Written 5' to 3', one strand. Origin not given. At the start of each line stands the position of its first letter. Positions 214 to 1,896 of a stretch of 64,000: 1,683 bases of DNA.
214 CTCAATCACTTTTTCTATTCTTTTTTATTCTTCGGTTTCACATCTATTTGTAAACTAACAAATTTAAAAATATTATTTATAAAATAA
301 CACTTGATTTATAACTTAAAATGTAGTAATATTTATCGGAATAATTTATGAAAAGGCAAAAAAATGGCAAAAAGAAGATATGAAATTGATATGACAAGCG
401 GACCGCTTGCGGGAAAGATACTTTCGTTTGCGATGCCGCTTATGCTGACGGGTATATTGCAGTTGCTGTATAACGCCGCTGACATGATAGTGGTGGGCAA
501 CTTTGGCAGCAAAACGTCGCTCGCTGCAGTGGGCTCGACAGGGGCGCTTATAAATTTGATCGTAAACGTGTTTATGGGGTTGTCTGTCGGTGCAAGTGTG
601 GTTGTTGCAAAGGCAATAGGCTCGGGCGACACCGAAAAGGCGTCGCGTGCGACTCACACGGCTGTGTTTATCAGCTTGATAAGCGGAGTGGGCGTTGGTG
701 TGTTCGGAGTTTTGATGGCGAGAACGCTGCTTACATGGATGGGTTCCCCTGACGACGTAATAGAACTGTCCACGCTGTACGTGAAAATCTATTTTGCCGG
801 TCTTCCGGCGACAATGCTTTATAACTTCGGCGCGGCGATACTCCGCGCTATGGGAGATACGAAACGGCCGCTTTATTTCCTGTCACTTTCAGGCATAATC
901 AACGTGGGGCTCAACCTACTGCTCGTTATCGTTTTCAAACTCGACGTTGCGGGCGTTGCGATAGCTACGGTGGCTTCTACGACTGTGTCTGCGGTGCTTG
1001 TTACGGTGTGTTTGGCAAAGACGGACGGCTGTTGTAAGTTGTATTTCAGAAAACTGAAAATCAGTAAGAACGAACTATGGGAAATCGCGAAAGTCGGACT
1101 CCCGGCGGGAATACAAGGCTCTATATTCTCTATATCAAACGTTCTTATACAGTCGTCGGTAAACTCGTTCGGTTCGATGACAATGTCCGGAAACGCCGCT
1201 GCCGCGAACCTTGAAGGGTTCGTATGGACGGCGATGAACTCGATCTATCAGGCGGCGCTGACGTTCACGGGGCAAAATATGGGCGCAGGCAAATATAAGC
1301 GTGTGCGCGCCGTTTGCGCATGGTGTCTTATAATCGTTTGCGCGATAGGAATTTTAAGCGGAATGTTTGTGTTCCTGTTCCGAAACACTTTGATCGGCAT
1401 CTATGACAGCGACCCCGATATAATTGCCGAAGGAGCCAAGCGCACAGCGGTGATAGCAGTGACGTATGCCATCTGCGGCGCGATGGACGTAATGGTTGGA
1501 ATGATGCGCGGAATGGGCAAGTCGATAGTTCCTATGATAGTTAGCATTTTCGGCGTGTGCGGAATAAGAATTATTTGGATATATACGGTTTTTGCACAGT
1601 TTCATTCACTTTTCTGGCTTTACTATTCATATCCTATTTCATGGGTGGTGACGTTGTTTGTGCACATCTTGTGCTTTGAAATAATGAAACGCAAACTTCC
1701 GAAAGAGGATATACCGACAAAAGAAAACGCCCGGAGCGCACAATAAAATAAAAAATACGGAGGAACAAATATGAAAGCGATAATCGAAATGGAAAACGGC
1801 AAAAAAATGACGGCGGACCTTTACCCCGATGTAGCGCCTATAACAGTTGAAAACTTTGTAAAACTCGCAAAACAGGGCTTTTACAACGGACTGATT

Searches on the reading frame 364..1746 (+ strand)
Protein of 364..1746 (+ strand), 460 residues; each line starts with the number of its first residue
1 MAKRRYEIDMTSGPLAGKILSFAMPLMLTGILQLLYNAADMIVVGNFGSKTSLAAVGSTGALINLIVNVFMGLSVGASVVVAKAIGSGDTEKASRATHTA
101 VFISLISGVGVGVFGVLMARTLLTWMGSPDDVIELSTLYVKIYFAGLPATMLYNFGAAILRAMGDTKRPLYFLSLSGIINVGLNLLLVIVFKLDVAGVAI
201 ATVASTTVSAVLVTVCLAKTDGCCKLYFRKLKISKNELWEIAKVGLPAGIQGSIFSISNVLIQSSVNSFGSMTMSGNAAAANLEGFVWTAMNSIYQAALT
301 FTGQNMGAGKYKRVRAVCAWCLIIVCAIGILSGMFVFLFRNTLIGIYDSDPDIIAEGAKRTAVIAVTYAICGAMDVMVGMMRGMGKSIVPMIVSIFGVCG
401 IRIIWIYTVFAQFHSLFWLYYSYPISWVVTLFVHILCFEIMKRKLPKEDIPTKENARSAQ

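Call 56: find_encoding_contigs(protein=window:364-1746:+, flank=10000, max_places=3)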
Protein window:364-1746:+ (460 aa): 6 contigs read that carry it; 3 places shown.
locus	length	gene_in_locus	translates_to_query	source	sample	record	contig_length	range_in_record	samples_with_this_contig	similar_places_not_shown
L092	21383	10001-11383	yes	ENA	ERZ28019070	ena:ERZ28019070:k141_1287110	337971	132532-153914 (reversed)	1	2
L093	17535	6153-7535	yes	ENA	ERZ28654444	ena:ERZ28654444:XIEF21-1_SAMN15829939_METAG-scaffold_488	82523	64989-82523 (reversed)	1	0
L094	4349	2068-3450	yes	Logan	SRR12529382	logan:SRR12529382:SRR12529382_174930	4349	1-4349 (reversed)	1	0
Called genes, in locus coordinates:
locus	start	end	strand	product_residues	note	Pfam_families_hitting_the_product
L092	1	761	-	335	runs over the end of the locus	PF01145:Band_7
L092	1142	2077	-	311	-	PF14257:DUF4349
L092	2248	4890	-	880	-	PF00133:tRNA-synt_1, PF09334:tRNA-synt_1g, PF13603:tRNA-synt_1_2, PF09334:tRNA-synt_1g, PF08264:Anticodon_1, PF10458:Val_tRNA-synt_C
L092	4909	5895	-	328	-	PF00781:DAGK_cat, PF19279:YegS_C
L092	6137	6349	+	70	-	-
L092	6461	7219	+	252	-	PF02535:Zip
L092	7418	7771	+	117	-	PF01022:HTH_5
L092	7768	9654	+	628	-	PF00122:E1-E2_ATPase, PF00702:Hydrolase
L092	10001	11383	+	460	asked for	PF01554:MatE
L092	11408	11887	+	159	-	PF00160:Pro_isomerase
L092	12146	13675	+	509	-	PF00117:GATase, PF07722:Peptidase_C26, PF02540:NAD_synthase (weak), PF00958:GMP_synt_C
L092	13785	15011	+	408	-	PF05343:Peptidase_M42 (faint), PF01546:Peptidase_M20, PF07687:M20_dimer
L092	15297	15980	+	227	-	PF00702:Hydrolase, PF13419:HAD_2, PF13242:Hydrolase_like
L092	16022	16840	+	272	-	PF13349:DUF4097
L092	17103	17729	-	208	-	-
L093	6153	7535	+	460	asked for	PF01554:MatE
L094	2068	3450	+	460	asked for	PF01554:MatE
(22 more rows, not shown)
